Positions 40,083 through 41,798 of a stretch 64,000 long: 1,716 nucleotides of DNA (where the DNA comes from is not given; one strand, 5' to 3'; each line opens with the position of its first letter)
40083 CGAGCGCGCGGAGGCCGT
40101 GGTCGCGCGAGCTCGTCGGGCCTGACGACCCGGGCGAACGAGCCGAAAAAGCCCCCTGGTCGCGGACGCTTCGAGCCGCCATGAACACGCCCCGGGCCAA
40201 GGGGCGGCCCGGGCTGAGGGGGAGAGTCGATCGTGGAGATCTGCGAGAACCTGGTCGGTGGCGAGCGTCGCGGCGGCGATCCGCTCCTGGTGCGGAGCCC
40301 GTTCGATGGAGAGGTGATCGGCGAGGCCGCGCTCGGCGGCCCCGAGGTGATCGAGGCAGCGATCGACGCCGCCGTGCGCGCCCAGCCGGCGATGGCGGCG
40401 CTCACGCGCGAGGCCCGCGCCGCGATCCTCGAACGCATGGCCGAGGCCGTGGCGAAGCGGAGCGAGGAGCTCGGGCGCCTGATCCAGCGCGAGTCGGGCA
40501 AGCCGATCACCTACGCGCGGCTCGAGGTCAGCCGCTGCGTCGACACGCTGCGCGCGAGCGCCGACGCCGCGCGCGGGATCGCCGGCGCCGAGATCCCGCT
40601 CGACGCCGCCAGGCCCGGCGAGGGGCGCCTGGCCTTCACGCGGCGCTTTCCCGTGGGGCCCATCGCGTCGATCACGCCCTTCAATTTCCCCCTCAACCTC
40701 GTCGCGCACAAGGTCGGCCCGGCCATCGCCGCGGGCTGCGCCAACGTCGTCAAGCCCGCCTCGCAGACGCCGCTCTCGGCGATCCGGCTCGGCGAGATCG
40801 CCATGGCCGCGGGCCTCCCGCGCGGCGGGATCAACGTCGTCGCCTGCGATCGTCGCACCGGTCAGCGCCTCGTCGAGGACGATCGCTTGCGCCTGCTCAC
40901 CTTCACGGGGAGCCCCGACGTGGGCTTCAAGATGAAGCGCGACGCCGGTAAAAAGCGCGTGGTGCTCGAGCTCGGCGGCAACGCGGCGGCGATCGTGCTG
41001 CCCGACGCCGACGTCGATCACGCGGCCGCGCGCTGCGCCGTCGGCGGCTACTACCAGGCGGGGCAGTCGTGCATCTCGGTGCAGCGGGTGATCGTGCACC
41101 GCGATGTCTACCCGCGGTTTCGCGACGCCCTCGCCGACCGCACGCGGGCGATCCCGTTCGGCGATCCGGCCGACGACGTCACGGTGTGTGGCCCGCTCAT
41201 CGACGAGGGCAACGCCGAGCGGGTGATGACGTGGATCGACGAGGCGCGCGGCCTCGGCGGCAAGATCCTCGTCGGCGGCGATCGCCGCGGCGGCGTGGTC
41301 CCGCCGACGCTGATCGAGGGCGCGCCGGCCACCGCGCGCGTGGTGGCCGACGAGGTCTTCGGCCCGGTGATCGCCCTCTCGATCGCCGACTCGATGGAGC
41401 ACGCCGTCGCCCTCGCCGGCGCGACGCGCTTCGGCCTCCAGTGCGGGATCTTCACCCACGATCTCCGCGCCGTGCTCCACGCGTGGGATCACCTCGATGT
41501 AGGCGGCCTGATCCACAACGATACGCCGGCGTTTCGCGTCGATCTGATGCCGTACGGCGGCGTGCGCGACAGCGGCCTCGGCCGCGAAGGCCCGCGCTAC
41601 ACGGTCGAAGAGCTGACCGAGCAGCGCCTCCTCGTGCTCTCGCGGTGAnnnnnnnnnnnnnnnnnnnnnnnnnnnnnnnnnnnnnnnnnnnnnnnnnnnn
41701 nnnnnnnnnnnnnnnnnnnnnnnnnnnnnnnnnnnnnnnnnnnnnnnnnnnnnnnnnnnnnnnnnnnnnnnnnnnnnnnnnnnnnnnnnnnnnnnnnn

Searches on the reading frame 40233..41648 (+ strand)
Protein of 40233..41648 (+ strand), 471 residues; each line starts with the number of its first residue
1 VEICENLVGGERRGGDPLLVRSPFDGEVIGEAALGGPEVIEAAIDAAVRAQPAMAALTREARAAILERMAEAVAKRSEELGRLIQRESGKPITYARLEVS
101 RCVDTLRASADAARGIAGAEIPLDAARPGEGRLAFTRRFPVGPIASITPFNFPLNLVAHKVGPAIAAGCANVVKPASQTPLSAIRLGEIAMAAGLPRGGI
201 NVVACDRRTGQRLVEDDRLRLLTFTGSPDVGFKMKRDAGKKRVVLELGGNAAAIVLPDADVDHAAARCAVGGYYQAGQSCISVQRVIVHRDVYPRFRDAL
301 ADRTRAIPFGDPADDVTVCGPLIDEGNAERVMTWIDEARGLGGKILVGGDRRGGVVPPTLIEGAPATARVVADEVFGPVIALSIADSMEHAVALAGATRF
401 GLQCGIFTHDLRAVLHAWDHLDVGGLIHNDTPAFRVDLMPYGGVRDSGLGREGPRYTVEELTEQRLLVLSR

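Call 9: search_protein_families(library=pfam, proteins=[window:40233-41648:+])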
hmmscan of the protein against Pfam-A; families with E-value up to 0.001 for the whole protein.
window:40233-41648:+ (471 aa): 1 family
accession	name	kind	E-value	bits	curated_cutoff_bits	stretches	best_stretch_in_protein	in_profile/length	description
PF00171.27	Aldedh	-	4.9e-136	454.4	23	1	19-465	10-459/461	Aldehyde dehydrogenase family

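Call 18: find_encoding_contigs(protein=window:40233-41648:+, flank=10000, max_places=10)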
Protein window:40233-41648:+ (471 aa): 2 contigs read that carry it; 1 place shown.
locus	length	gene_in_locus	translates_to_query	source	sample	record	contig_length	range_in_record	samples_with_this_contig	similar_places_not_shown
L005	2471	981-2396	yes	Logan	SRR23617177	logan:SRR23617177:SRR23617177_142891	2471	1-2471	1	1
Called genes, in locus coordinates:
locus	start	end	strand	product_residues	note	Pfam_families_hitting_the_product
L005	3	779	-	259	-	?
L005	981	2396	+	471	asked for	PF00171:Aldedh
